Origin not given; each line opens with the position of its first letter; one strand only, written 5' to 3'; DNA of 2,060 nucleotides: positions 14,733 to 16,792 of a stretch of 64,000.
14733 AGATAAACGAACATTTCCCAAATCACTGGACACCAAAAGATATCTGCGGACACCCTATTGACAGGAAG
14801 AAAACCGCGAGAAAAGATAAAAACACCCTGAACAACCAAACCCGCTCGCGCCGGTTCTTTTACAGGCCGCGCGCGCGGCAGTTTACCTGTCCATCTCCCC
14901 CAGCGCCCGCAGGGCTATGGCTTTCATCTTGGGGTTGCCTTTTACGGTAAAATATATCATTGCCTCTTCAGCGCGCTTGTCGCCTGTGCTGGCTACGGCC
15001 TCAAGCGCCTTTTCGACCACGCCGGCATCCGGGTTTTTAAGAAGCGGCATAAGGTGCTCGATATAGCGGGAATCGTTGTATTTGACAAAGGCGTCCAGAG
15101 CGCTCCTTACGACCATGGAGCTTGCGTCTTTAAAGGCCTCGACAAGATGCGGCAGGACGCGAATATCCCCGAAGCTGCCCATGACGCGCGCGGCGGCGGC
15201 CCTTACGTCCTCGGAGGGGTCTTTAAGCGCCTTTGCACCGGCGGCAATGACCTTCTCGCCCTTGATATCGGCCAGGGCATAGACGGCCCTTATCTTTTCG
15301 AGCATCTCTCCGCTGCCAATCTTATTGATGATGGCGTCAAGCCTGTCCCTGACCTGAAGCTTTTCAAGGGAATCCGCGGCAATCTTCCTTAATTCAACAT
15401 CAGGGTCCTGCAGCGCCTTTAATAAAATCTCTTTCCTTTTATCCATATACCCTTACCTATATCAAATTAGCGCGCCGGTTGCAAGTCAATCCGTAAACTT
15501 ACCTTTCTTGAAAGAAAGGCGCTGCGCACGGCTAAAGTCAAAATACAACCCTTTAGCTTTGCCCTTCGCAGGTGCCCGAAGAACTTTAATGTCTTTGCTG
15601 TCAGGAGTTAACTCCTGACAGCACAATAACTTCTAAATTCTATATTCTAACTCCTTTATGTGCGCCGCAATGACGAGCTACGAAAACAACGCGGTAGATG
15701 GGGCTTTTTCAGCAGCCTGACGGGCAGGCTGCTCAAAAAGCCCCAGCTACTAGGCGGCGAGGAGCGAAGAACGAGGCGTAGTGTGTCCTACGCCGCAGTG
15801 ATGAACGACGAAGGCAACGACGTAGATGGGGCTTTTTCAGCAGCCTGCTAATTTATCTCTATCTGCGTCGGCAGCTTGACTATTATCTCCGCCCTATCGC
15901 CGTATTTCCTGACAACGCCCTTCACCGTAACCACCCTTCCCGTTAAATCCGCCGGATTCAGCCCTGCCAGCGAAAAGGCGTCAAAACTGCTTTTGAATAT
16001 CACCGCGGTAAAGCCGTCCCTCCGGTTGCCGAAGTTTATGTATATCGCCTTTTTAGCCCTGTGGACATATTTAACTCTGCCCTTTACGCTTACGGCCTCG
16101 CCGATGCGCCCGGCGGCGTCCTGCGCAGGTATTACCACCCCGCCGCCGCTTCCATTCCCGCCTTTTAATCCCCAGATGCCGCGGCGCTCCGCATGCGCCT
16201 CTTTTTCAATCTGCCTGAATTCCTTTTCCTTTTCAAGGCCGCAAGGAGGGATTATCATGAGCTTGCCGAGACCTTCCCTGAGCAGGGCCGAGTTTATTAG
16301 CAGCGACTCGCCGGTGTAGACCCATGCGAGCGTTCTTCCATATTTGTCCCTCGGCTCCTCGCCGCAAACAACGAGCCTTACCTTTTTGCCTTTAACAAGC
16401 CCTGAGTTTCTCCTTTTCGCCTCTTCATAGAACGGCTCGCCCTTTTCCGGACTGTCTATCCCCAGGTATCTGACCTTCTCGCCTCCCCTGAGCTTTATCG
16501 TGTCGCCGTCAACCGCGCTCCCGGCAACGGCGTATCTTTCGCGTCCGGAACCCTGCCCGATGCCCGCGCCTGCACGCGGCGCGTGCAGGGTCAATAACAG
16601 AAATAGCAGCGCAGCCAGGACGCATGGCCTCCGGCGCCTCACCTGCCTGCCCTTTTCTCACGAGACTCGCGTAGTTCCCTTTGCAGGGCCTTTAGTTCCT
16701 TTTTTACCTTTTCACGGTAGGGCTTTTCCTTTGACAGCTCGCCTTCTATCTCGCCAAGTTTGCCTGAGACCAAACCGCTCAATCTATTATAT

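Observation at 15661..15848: Family A: a ~125-nt structured palindromic element with seven copies, all in one orientation, each docked on the stop codon of a minus-strand gene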

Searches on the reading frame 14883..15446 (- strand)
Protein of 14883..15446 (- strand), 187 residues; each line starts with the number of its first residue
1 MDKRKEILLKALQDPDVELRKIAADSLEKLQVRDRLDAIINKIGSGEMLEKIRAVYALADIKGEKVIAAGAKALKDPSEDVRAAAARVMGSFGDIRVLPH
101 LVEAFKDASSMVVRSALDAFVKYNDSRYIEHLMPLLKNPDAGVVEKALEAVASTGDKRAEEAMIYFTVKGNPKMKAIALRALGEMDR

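Call 11: search_protein_families(library=pfam, proteins=[window:14883-15446:-])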
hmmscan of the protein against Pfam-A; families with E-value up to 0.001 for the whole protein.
window:14883-15446:- (187 aa): 6 families
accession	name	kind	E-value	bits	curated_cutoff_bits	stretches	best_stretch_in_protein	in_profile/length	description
PF13646.12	HEAT_2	-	5.4e-22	78.3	27.7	1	51-116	17-82/88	HEAT repeats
PF02985.28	HEAT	-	4.7e-16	57.8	23.5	0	72-93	7-28/31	HEAT repeat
PF03130.22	HEAT_PBS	-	3.6e-11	42.8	20.9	1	81-107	1-27/27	PBS lyase HEAT-like repeat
PF13513.12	HEAT_EZ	-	8.1e-08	33.1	27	0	72-91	35-54/55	HEAT-like repeat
PF00514.29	Arm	-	1.8e-07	31.4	20.6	0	129-151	14-36/41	Armadillo/beta-catenin-like repeat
PF12717.13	Cnd1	-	0.00033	21.2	26.4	0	7-33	25-51/162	non-SMC mitotic condensation complex subunit 1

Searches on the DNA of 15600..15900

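Call 21: search_rna_families(source=window, start=15600, end=15900, threshold=evalue, max_evalue=10, show_alignments=2)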
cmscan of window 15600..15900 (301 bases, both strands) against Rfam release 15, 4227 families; matches with E-value up to 10: 6.
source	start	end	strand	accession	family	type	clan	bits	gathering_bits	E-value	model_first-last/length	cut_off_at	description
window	15693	15751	-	RF03293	mir-4672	Gene; miRNA;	-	20.3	98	0.14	1-81/81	no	mir-4672 microRNA precursor family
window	15690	15756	-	RF03233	hvt-mir-H16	Gene; miRNA;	-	19.8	70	0.13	1-64/64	no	hvt-mir-H16 microRNA precursor family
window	15692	15752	+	RF03355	mir-2008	Gene; miRNA;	-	16.5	93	1.1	1-85/85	no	mir-2008 microRNA precursor family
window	15800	15872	-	RF01059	mir-598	Gene; miRNA;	-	16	69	1.2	1-80/80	no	mir-598 microRNA precursor family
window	15792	15829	-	RF01333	CRISPR-DR20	Gene; CRISPR;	-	15.5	42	1.6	1-36/36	no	CRISPR RNA direct repeat element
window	15728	15827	+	RF02682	HDV-F-prausnitzii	Gene; ribozyme;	-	12.8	44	5.9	1-74/74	no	HDV ribozyme from F. prausnitzii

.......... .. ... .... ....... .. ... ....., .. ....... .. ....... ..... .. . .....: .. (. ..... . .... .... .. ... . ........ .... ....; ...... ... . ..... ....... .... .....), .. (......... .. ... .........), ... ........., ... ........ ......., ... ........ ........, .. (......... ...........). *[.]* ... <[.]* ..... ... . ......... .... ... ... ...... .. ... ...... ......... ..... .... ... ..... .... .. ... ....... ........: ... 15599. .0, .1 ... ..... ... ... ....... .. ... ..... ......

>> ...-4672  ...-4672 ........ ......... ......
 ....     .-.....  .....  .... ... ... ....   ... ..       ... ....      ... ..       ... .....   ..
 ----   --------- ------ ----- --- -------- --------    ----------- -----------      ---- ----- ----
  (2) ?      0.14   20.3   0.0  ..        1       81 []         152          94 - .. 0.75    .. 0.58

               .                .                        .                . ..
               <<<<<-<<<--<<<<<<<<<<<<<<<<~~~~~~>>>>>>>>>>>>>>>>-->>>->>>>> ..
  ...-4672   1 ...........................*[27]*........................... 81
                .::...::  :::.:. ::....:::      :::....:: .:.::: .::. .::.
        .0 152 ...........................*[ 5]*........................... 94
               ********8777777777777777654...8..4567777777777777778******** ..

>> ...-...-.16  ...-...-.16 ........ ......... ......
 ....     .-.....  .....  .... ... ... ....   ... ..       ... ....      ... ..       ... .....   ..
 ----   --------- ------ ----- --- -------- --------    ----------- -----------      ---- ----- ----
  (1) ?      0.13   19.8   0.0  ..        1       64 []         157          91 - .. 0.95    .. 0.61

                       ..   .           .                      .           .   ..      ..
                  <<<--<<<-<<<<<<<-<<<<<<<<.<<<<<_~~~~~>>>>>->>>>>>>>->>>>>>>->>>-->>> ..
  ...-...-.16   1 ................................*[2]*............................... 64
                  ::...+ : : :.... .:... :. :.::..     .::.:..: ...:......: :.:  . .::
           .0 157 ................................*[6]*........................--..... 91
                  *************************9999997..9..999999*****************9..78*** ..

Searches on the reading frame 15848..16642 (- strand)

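Call 10: search_protein_families(library=pfam, proteins=[window:15848-16642:-])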
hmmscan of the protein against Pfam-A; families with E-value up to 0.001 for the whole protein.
window:15848-16642:- (264 aa): 2 families
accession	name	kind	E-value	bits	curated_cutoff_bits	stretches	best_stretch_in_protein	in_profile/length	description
PF00565.23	SNase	-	5.7e-19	69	21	1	56-157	1-105/107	Staphylococcal nuclease homologue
PF01336.31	tRNA_anti-codon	-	0.00047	20.5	27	0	184-255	1-69/75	OB-fold nucleic acid binding domain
